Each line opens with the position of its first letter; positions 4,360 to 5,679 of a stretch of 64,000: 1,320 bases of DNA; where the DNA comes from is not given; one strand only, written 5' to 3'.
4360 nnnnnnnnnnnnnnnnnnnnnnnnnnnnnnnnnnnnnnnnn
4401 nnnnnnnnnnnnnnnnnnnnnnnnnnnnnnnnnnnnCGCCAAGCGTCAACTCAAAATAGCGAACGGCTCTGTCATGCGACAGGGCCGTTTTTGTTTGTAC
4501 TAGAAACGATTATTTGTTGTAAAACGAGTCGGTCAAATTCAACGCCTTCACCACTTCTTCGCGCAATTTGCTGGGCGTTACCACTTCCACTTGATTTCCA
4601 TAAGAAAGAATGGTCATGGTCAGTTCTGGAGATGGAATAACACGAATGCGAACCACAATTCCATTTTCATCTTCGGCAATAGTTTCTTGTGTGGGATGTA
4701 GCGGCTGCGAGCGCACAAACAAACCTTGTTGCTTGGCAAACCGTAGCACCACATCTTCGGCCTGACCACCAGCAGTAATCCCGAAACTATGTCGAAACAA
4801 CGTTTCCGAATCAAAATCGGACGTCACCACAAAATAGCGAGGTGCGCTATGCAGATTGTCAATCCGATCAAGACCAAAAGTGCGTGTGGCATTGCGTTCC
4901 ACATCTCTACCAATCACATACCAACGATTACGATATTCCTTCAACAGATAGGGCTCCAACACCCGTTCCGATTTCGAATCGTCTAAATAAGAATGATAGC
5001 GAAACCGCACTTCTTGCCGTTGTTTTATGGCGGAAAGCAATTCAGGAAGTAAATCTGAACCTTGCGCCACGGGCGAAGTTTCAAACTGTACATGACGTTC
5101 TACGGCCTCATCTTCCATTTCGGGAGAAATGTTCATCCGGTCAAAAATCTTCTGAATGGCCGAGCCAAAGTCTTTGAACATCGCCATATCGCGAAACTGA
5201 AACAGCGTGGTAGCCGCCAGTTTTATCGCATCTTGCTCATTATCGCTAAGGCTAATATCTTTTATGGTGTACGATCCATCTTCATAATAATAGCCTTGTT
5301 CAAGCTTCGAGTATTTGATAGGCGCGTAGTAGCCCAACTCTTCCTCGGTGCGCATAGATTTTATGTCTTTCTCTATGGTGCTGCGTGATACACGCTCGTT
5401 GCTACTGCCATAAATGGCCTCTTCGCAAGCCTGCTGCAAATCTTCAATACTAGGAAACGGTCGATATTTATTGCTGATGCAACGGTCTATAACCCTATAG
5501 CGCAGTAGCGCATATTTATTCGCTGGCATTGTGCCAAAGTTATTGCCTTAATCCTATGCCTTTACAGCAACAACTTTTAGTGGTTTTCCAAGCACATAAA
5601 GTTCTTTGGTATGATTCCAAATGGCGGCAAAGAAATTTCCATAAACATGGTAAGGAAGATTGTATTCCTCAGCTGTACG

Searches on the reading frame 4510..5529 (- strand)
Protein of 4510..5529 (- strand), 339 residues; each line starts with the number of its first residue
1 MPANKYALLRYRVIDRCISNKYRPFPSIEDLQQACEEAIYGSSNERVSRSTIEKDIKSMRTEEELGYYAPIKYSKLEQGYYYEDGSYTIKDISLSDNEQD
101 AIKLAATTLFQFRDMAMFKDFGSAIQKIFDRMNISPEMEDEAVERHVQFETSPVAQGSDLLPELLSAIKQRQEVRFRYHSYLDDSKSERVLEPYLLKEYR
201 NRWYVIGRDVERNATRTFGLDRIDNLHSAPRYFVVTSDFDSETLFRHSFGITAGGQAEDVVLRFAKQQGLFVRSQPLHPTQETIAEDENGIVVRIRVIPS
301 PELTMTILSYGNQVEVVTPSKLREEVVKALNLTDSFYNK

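Call 5: search_protein_families(library=pfam, proteins=[window:4510-5529:-], max_evalue=0.01)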
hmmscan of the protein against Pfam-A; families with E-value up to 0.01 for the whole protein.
window:4510-5529:- (339 aa): 2 families
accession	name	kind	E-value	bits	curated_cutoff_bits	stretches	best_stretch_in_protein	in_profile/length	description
PF13280.12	WYL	-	1.5e-19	70.2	21.8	1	160-226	2-68/70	WYL domain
PF25583.1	WCX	-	2.9e-13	50.4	23.9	1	258-330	3-72/76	WCX domain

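Call 6: search_protein_families(library=ncbifam, proteins=[window:4510-5529:-], max_evalue=0.01)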
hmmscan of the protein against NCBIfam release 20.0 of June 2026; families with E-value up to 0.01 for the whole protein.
window:4510-5529:- (339 aa): 0 families

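Call 7: find_homologous_proteins(query=window:4510-5529:-)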
Query window:4510-5529:- (339 aa): 1980 proteins with E <= 0.001 among 3931 candidates; the best 120 are listed.
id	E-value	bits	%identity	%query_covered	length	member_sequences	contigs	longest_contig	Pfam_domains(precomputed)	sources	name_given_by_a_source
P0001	9.1e-211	717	95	100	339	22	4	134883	PF13280.13,PF25583.2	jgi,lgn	jgi:predicted DNA-binding transcriptional regulator YafY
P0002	2.1e-188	643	83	100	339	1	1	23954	PF13280.13,PF25583.2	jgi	-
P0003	3.7e-186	636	81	100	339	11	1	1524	PF13280.13,PF25583.2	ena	-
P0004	1.7e-184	630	82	99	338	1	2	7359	PF13280.13,PF25583.2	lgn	-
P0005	4.1e-171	586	77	99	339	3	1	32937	PF13280.13,PF25583.2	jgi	jgi:predicted DNA-binding transcriptional regulator YafY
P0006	6.4e-162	556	71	100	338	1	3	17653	PF13280.13,PF25583.2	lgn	-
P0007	3.3e-161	554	74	98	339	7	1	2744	PF13280.13,PF25583.2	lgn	-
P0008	2.3e-159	548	71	99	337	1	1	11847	PF13280.13,PF25583.2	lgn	-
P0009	5.6e-159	546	70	100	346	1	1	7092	PF13280.13,PF25583.2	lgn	-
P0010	7.2e-159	546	72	100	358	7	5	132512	PF13280.13,PF25583.2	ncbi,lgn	-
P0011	2.8e-157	541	70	99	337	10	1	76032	PF13280.13,PF25583.2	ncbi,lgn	-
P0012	5.4e-154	530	72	96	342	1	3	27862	PF13280.13,PF25583.2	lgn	-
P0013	1.5e-135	469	65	94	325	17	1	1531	PF13280.13,PF25583.2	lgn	-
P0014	2.8e-135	469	64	95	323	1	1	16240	PF13280.13,PF25583.2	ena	-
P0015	3.3e-135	468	64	94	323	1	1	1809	PF13280.13,PF25583.2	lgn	-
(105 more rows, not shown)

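Call 10: find_related_loci(query=A1, collection=genome_contigs, flank=6000)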
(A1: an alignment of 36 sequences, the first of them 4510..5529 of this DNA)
Query A1 (339 aa) in genome_contigs; peptide patterns used: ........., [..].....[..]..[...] (x = any residue, [..] = any of these).
581 stretches matched a pattern; 472 encode a relative of the query (tblastn E <= 1e-3); the best 80 are kept; 80 distinct loci.
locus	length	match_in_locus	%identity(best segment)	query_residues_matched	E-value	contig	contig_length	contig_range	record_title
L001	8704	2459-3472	82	1-338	0e+0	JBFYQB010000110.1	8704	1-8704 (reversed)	MAG: Flavobacteriales bacterium isolate PPR_0170 PPR_0170_bin.38.fa_k121_875482, whole genome shotgun sequence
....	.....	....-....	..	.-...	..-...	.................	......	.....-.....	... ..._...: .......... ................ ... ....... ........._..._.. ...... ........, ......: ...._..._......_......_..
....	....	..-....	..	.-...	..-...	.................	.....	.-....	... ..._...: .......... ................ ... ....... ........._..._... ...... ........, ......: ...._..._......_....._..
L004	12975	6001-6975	65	1-325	2e-146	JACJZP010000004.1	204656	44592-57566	MAG: Flavobacteriales bacterium isolate HK-STAS-BACT-67 HK-STAS-BACT-67_4, whole genome shotgun sequence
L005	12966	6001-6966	65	1-322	7e-145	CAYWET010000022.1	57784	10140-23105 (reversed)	MAG TPA_asm: uncultured Chryseobacterium sp. isolate SRP334346_co1_109 genome assembly, contig: NODE_627_length_57784_co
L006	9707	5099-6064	64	1-322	1e-143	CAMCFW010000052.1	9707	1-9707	MAG: Chryseobacterium gleum isolate MiH-22jul19-154 genome assembly, contig: MiH-22jul19-C15266, whole genome shotgun se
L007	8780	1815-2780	63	1-322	1e-142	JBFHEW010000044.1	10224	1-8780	MAG: Bacteroidia bacterium isolate Mix_sand07.2021.05.G.11 k141_1484892_length_10224_cov_21.4080, whole genome shotgun s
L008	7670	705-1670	63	1-322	5e-142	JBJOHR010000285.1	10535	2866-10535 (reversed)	MAG: Bacteroidota bacterium isolate sharkriverslough_2019_sw_WHONDRS-S19S_0042_B_bin.68 scaffold_1487816, whole genome s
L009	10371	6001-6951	63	1-317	8e-141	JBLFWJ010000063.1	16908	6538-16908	MAG: Bacteroidia bacterium isolate 3300053785_147 Ga0535658_0008324, whole genome shotgun sequence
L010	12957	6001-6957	63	1-319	5e-141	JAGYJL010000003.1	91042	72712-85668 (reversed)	MAG: Flavobacteriales bacterium isolate M30B40 3, whole genome shotgun sequence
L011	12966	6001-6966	62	1-322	6e-139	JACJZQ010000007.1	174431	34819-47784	MAG: Flavobacteriales bacterium isolate HK-STAS-BACT-68 HK-STAS-BACT-68_7, whole genome shotgun sequence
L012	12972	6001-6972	60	1-324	3e-139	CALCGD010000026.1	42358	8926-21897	MAG TPA_asm: uncultured Flavobacteriales bacterium isolate ERR2206780_bin.102_CONCOCT_v1.1_MAG genome assembly, contig:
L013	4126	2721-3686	62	1-322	1e-141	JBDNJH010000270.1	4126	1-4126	MAG: Flavobacteriales bacterium isolate metabat2.60.ELB k141_1099601, whole genome shotgun sequence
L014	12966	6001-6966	61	1-322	3e-138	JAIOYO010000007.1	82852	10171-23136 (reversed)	MAG: Flavobacteriales bacterium isolate Tobar13m-G10 Tobar13m-C396, whole genome shotgun sequence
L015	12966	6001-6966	61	1-322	1e-137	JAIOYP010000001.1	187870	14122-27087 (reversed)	MAG: Flavobacteriales bacterium isolate Tobar13m-G11 Tobar13m-C85, whole genome shotgun sequence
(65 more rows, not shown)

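Call 17: find_encoding_contigs(protein=P0005, flank=5000, max_places=3)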
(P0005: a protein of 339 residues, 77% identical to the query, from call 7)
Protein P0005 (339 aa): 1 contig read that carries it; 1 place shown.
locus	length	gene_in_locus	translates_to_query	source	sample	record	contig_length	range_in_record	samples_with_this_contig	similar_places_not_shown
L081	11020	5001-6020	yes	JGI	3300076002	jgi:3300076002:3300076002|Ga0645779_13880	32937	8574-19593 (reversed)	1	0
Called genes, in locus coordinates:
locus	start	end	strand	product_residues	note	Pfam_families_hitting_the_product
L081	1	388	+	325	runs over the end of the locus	PF18962:Por_Secre_tail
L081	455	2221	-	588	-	PF00128:Alpha-amylase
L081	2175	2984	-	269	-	PF25302:NADase_transloc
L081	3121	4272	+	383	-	PF00487:FA_desaturase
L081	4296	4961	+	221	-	PF13489:Methyltransf_23, PF13847:Methyltransf_31, PF08241:Methyltransf_11, PF08242:Methyltransf_12, PF13649:Methyltransf_25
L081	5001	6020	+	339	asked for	PF13280:WYL, PF25583:WCX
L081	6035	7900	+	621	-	-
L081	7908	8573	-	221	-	-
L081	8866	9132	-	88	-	-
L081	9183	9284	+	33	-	-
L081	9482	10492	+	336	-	PF01548:DEDD_Tnp_IS110, PF02371:Transposase_20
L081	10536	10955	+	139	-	-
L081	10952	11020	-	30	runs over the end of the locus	-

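Call 18: find_encoding_contigs(protein=P0002, flank=5000, max_places=3)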
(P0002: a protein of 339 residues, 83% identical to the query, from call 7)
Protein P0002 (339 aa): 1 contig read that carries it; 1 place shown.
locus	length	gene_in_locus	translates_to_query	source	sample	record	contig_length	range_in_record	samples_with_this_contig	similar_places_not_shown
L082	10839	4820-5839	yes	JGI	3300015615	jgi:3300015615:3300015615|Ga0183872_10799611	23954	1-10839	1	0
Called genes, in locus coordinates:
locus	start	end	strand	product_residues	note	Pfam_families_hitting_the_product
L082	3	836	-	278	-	?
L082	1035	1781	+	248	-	PF00106:adh_short, PF08659:KR, PF23441:SDR (faint), PF13561:adh_short_C2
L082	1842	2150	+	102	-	PF08681:TacA1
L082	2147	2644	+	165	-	PF00583:Acetyltransf_1 (weak), PF13508:Acetyltransf_7 (weak), PF13673:Acetyltransf_10 (weak)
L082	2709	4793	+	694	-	-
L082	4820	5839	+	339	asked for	PF13280:WYL, PF25583:WCX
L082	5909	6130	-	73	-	PF11387:DUF2795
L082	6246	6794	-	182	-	PF01923:Cob_adeno_trans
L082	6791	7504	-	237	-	PF02463:SMC_N (faint), PF00005:ABC_tran, PF13304:AAA_21 (faint)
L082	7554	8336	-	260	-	PF01596:Methyltransf_3, PF13578:Methyltransf_24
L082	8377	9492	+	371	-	PF13472:Lipase_GDSL_2 (weak)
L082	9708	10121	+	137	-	-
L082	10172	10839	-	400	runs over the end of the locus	PF03447:NAD_binding_3, PF00742:Homoserine_dh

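Call 19: find_encoding_contigs(protein=P0001, flank=6000, max_places=3)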
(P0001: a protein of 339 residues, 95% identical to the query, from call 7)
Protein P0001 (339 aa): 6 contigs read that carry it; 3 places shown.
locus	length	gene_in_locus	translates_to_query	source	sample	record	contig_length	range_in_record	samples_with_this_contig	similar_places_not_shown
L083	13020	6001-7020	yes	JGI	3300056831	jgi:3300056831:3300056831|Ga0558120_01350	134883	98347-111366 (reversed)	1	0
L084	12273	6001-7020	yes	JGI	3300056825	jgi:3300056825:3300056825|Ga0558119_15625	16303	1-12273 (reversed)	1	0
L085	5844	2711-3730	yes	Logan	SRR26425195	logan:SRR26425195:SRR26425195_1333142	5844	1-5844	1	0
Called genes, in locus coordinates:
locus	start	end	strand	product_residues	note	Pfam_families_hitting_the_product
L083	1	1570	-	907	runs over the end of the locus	PF07494:Reg_prop (faint), PF24684:Vgb_lyase (faint), PF07495:Y_Y_Y, PF07228:SpoIIE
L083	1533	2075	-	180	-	-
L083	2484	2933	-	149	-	PF07606:DUF1569 (weak)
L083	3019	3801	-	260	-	PF00128:Alpha-amylase, PF16657:Malt_amylase_C (faint), PF23915:SusG_C (weak)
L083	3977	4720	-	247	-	PF00128:Alpha-amylase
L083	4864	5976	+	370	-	PF00487:FA_desaturase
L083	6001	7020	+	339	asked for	PF13280:WYL, PF25583:WCX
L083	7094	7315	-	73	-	PF11387:DUF2795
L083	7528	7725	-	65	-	PF01923:Cob_adeno_trans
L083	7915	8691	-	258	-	PF02463:SMC_N (faint), PF00005:ABC_tran, PF13304:AAA_21 (faint)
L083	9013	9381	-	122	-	-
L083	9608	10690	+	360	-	PF13472:Lipase_GDSL_2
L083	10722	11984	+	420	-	PF00696:AA_kinase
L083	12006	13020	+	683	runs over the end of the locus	PF13231:PMT_2 (weak)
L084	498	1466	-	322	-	-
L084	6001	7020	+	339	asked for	PF13280:WYL, PF25583:WCX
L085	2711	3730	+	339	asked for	PF13280:WYL, PF25583:WCX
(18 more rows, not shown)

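Call 20: find_encoding_contigs(protein=P0006, flank=5000, max_places=3)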
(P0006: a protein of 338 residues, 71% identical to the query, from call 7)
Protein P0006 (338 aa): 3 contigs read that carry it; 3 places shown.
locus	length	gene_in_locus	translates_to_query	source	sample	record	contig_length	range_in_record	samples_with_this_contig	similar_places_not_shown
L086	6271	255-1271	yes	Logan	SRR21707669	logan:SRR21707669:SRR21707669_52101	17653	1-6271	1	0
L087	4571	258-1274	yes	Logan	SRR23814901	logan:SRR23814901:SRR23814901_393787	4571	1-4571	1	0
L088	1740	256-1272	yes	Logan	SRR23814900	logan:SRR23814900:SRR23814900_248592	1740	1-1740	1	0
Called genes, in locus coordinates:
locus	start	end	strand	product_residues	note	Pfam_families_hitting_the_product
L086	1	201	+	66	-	?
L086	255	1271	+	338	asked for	PF13280:WYL, PF25583:WCX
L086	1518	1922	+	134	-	-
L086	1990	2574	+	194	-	-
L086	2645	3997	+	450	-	PF03435:Sacchrp_dh_NADP, PF16653:Sacchrp_dh_C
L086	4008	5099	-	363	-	PF00953:Glycos_transf_4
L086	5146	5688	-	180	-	PF00908:dTDP_sugar_isom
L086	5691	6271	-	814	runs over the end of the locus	-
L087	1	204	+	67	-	?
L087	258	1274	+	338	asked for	PF13280:WYL, PF25583:WCX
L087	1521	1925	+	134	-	-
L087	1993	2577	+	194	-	-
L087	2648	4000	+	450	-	PF03435:Sacchrp_dh_NADP, PF16653:Sacchrp_dh_C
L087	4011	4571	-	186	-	?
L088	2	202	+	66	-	?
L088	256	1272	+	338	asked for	PF13280:WYL, PF25583:WCX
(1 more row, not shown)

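Call 21: find_encoding_contigs(protein=P0012, flank=5000, max_places=3)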
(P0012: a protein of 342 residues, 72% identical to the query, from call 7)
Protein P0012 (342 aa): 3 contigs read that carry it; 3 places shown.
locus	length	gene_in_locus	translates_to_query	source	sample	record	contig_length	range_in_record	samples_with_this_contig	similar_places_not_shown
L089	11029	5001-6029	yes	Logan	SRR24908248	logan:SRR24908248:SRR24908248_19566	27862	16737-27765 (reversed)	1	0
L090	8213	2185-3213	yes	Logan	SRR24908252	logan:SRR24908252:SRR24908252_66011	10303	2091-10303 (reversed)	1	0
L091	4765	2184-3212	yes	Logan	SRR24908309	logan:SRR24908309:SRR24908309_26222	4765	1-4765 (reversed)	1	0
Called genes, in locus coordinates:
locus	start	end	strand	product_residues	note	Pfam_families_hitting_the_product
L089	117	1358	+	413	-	PF05572:Peptidase_M43, PF18962:Por_Secre_tail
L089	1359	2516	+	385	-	PF04055:Radical_SAM, PF13353:Fer4_12 (weak), PF19288:CofH_C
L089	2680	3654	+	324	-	PF04101:Glyco_tran_28_C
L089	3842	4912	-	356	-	PF00512:HisKA, PF02518:HATPase_c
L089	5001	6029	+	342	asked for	PF13280:WYL, PF25583:WCX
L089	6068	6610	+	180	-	-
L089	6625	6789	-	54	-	-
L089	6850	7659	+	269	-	-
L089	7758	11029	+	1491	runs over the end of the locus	PF21471:Reelin_subrepeat-B (faint), PF07705:CARDB (weak), PF20773:InhA-like_MAM (weak), PF01483:P_proprotein (weak), PF18962:Por_Secre_tail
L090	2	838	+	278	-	?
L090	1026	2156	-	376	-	PF00512:HisKA, PF02518:HATPase_c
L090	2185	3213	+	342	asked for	PF13280:WYL, PF25583:WCX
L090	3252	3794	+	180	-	-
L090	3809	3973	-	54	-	-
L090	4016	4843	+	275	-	-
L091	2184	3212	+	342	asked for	PF13280:WYL, PF25583:WCX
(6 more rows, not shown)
